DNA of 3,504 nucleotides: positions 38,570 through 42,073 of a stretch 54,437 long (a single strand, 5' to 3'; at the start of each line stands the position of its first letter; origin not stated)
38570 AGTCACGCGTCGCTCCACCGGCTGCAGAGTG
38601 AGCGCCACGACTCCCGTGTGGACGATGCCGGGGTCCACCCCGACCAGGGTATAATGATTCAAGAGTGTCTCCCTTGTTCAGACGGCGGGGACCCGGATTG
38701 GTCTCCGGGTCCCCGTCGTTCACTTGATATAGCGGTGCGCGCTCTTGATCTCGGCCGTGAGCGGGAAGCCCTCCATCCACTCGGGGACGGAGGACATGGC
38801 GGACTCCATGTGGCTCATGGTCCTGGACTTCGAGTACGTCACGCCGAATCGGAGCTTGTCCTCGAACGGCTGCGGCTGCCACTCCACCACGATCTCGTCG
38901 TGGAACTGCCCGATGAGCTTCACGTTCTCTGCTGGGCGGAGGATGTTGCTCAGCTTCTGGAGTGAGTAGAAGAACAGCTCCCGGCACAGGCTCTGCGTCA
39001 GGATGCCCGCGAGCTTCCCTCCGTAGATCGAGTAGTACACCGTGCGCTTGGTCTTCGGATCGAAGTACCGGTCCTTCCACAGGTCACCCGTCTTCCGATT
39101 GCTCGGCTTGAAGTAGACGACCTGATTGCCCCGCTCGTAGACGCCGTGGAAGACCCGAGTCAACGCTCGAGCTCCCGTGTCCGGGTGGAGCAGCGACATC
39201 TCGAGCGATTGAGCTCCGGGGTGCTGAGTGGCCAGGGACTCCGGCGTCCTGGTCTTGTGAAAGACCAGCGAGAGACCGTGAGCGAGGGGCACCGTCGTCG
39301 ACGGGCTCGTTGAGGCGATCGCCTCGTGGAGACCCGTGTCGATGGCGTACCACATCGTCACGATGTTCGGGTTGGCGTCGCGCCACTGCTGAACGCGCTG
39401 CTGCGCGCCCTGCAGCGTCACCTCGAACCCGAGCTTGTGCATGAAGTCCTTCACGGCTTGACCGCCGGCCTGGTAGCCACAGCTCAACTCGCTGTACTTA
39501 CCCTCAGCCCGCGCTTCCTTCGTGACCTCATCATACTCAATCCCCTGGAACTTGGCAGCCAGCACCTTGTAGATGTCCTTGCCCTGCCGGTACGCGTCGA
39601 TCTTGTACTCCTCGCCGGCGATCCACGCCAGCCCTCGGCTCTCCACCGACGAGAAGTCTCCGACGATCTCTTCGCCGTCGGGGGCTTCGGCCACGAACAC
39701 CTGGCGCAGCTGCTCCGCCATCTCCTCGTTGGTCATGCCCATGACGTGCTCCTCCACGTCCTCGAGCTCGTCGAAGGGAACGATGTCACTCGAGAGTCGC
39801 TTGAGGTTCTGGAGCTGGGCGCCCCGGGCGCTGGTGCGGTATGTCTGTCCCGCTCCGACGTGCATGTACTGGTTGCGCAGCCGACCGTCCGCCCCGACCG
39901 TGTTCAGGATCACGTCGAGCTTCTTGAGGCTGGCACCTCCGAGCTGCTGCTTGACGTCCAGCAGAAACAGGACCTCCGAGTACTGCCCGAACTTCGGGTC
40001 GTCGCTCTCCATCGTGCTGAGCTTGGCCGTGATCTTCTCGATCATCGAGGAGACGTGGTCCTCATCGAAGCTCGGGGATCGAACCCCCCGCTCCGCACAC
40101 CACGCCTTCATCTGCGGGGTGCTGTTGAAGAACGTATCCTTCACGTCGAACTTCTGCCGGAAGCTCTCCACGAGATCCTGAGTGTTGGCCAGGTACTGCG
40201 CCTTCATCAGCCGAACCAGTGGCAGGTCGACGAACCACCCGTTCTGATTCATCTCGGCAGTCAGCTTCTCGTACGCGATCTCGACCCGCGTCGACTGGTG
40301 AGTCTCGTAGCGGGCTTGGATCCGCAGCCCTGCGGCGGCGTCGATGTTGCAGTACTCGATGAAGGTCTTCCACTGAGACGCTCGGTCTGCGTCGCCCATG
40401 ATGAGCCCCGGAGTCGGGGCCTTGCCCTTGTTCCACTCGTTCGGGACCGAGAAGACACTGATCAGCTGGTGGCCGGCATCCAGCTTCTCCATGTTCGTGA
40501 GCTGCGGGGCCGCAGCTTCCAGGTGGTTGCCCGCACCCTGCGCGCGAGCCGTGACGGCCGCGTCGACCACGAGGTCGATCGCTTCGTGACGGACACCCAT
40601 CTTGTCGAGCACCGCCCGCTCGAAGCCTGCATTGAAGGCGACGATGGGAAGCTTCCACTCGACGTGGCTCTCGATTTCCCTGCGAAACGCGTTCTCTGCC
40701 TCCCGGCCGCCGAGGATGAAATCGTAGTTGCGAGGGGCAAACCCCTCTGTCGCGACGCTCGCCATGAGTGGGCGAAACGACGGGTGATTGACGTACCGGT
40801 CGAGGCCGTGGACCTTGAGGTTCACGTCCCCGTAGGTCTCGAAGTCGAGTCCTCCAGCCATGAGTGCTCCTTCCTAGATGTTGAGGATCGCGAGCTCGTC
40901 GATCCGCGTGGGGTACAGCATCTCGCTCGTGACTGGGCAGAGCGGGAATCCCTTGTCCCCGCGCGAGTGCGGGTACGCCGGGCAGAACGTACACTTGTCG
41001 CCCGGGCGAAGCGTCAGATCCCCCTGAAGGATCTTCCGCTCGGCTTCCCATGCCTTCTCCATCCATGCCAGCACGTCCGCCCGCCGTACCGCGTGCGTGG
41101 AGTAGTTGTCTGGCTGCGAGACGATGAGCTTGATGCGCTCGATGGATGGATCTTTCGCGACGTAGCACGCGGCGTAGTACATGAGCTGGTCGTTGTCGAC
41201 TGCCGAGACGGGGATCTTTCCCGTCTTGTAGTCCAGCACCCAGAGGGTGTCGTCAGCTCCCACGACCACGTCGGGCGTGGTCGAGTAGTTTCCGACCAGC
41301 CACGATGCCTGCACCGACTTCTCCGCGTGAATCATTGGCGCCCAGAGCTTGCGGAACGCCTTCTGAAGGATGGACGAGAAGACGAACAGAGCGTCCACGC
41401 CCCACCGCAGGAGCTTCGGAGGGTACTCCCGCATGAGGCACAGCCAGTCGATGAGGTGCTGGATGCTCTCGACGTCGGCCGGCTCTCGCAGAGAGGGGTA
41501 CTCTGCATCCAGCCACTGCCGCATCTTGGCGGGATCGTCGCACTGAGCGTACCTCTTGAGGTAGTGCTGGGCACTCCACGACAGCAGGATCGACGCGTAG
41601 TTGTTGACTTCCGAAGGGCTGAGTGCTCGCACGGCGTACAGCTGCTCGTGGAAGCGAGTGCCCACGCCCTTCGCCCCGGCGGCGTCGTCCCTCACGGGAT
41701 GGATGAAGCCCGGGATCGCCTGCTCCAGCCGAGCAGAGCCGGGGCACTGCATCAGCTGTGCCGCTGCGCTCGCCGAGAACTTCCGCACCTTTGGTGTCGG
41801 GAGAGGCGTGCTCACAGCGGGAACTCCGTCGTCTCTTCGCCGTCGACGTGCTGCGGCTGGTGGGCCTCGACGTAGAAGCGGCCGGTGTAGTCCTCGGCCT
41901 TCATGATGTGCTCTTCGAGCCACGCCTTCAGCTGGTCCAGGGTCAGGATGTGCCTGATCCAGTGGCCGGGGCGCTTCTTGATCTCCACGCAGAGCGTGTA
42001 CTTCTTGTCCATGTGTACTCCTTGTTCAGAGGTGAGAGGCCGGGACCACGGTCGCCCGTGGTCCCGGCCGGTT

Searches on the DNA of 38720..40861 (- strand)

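Call 93: search_dna_similar(query=L126:1100-2300:-, collection=phages, mode=near, max_rows=12)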
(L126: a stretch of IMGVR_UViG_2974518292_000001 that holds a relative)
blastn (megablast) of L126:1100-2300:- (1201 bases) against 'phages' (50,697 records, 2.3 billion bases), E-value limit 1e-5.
Records with a match: 9; places in all: 9; records where one place covers at least 80% of the query: 7.
Best place of each record, by identity: >=99% 5; 95-99% 2; 80-90% 2.
By first word of the organism name: Microbacterium 9.
By host as written in the record: Microbacterium foliorum NRRL B-24224 SEA 5; Microbacterium foliorum NRRL B-24224 4.
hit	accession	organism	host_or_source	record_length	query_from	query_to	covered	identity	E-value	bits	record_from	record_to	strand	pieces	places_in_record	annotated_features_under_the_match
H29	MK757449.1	Microbacterium phage Akoni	Microbacterium foliorum NRRL B-24224 SEA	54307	1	1201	100%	100.0%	0e+0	2218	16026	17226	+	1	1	29: hypothetical protein | 30: hypothetical protein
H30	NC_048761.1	Microbacterium phage Akoni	Microbacterium foliorum NRRL B-24224 SEA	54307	1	1201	100%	100.0%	0e+0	2218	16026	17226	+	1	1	29: hypothetical protein | 30: hypothetical protein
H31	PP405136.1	Microbacterium phage JordanFarm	Microbacterium foliorum NRRL B-24224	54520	1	1201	100%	99.2%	0e+0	2163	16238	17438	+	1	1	30: hypothetical protein | 31: hypothetical protein | 32: hypothetical protein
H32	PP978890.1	Microbacterium phage Barroma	Microbacterium foliorum NRRL B-24224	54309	1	1201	100%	99.1%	0e+0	2158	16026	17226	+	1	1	28: membrane protein | 29: hypothetical protein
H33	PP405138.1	Microbacterium phage AloeVera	Microbacterium foliorum NRRL B-24224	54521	1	1201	100%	99.0%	0e+0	2152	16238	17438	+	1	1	30: hypothetical protein | 31: hypothetical protein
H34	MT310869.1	Microbacterium phage Truong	Microbacterium foliorum NRRL B-24224 SEA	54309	1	1201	100%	98.9%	0e+0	2146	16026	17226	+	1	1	29: hypothetical protein | 30: hypothetical protein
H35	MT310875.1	Microbacterium phage Ashton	Microbacterium foliorum NRRL B-24224 SEA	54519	1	1201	100%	98.9%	0e+0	2146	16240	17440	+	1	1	30: hypothetical protein | 31: hypothetical protein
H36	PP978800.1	Microbacterium phage TrippleS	Microbacterium foliorum NRRL B-24224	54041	1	269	22%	81.6%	9e-55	220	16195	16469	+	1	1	28: membrane protein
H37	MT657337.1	Microbacterium phage Mazun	Microbacterium foliorum NRRL B-24224 SEA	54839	961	1201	20%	81.0%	1e-43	183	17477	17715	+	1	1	31: hypothetical protein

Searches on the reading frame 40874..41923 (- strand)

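Call 19: search_protein_families(library=pfam, max_evalue=0.01, proteins=[window:40874-41923:-])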
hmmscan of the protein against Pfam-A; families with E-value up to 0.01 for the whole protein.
window:40874-41923:- (349 aa): 2 families
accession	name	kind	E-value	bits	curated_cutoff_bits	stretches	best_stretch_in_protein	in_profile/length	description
PF10926.14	DUF2800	-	2.1e-24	86.9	21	1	186-319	91-231/368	Protein of unknown function (DUF2800)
PF12705.13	PDDEXK_1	-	1.5e-10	41.8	22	1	49-315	2-241/247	PD-(D/E)XK nuclease superfamily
